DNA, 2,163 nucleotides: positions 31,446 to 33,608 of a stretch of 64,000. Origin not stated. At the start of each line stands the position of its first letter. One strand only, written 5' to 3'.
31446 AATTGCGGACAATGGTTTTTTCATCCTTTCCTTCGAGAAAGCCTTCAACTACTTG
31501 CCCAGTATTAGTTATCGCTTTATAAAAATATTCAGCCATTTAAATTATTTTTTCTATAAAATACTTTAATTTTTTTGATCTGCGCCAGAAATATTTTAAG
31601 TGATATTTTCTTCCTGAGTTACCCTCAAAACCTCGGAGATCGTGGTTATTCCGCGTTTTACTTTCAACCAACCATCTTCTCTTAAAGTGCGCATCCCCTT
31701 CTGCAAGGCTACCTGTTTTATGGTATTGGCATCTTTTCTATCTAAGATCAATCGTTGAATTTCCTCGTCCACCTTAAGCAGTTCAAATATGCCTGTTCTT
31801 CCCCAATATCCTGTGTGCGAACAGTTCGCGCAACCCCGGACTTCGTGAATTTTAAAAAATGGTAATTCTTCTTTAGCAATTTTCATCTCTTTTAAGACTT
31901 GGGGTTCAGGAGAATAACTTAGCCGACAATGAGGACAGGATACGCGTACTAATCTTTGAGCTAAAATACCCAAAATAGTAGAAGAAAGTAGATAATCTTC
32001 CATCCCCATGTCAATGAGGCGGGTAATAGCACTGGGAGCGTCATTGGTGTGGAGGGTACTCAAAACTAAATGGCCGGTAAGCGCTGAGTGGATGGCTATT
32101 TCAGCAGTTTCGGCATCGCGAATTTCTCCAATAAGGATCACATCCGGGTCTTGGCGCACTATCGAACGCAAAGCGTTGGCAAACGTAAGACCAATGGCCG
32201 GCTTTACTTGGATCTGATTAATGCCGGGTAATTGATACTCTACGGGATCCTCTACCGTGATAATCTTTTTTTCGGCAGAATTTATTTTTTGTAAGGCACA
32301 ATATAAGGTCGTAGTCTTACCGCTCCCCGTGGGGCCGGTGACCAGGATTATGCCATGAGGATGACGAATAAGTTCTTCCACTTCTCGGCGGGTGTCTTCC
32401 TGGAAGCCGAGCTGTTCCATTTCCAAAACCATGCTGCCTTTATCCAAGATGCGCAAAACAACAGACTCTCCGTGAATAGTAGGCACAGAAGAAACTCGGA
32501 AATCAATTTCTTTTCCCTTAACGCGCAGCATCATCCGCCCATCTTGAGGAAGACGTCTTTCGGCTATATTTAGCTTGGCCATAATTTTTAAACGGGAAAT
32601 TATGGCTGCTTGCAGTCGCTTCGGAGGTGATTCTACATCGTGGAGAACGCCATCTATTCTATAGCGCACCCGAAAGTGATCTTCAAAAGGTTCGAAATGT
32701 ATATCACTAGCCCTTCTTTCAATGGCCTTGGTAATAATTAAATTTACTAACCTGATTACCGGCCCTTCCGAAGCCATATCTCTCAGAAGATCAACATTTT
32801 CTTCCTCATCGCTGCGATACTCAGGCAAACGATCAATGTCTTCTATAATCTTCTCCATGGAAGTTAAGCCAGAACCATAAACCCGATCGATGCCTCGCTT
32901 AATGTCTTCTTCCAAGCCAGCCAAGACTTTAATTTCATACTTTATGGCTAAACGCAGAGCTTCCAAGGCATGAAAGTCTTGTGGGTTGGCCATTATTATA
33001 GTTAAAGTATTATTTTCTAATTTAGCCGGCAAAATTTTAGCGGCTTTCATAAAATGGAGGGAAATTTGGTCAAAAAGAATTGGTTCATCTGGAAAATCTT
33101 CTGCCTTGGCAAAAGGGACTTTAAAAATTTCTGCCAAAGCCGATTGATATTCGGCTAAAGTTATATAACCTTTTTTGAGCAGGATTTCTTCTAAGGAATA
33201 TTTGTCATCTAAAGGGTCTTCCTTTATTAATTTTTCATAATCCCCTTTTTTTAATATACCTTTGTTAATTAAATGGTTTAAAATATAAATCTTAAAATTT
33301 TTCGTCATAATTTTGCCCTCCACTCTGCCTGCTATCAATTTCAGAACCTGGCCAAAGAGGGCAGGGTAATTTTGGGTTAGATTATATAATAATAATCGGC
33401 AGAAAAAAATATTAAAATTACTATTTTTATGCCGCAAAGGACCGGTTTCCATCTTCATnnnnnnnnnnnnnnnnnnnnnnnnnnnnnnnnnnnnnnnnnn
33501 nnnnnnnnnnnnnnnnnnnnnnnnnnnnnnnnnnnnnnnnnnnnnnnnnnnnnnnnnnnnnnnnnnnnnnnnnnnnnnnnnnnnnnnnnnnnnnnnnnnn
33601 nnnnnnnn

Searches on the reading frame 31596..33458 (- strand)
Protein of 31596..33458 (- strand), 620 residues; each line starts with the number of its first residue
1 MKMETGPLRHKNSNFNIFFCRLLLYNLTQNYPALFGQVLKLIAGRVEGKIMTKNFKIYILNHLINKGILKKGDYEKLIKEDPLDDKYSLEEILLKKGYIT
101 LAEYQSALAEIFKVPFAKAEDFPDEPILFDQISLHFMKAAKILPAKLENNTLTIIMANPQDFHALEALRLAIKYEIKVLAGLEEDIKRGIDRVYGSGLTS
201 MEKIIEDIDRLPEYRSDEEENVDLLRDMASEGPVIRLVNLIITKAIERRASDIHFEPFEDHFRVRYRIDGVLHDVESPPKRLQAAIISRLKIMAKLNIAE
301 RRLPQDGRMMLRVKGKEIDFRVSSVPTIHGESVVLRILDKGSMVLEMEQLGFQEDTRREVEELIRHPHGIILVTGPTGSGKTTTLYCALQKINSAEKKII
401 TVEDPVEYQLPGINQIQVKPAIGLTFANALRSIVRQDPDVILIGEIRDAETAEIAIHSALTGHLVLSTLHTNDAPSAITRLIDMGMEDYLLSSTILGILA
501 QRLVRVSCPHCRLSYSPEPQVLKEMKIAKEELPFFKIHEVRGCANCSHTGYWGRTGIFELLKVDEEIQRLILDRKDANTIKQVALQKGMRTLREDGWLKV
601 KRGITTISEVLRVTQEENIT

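Call 17: search_protein_families(library=ncbifam, proteins=[window:31596-33458:-])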
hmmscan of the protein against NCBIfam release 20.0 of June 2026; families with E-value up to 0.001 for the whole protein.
window:31596-33458:- (620 aa): 20 families
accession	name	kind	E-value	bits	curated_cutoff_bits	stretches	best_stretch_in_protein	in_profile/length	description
TIGR02533.1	type_II_gspE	equivalog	1.8e-206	686.5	630.25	1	130-614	2-486/486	type II secretion system ATPase GspE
TIGR02538.1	type_IV_pilB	equivalog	6.9e-189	629.1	675.65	1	60-615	3-563/564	type IV-A pilus assembly ATPase PilB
NF053534.1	T4PilAsmATPsTfpB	equivalog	1e-148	496.4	850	1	96-614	60-582/584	type IV pilus assembly ATPase TfpB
NF007755.0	PRK10436.1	equivalog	5.6e-148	493.5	617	1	146-617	23-462/465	type II secretion system protein GspE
NF041000.1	ATPase_ComGA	equivalog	1.1e-81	273.8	300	1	241-505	3-266/267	competence type IV pilus ATPase ComGA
TIGR01420.1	pilT_fam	subfamily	1.3e-56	192.3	319.1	1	240-505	4-269/343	PilT/PilU family type 4a pilus ATPase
TIGR02525.1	plasmid_TraJ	equivalog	1.1e-26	93.7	368.3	1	332-486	119-274/372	plasmid transfer ATPase TraJ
TIGR02524.1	dot_icm_DotB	equivalog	2.6e-20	72.9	463.3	1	362-496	128-271/358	Dot/Icm type IV secretion system ATPase DotB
NF058587.1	archaellum_moto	equivalog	4.3e-17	62.1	550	1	371-482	278-394/527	archaellum flagellar ATPase motor FlaI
TIGR02782.1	TrbB_P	equivalog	4.6e-17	62.2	304.55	1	361-482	130-253/303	P-type conjugative transfer ATPase TrbB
TIGR02788.1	VirB11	equivalog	1.5e-16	60.3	249.95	1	370-487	146-268/308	P-type DNA transfer ATPase VirB11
NF010469.0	PRK13894.1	subfamily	1.4e-15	57.5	508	1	359-482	141-265/320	conjugal transfer ATPase TrbB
NF010407.0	PRK13833.1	subfamily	1.9e-13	50.6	499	1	371-485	147-263/323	conjugal transfer protein TrbB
TIGR03819.1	heli_sec_ATPase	hypoth_equivalog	2.1e-13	50.2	373.15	1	324-486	133-302/340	TadA family conjugal transfer-associated ATPase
NF053672.1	bindosome_BasE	exception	1.2e-10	40.7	1000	1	372-483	274-390/512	bindosome assembly system ATPase subunit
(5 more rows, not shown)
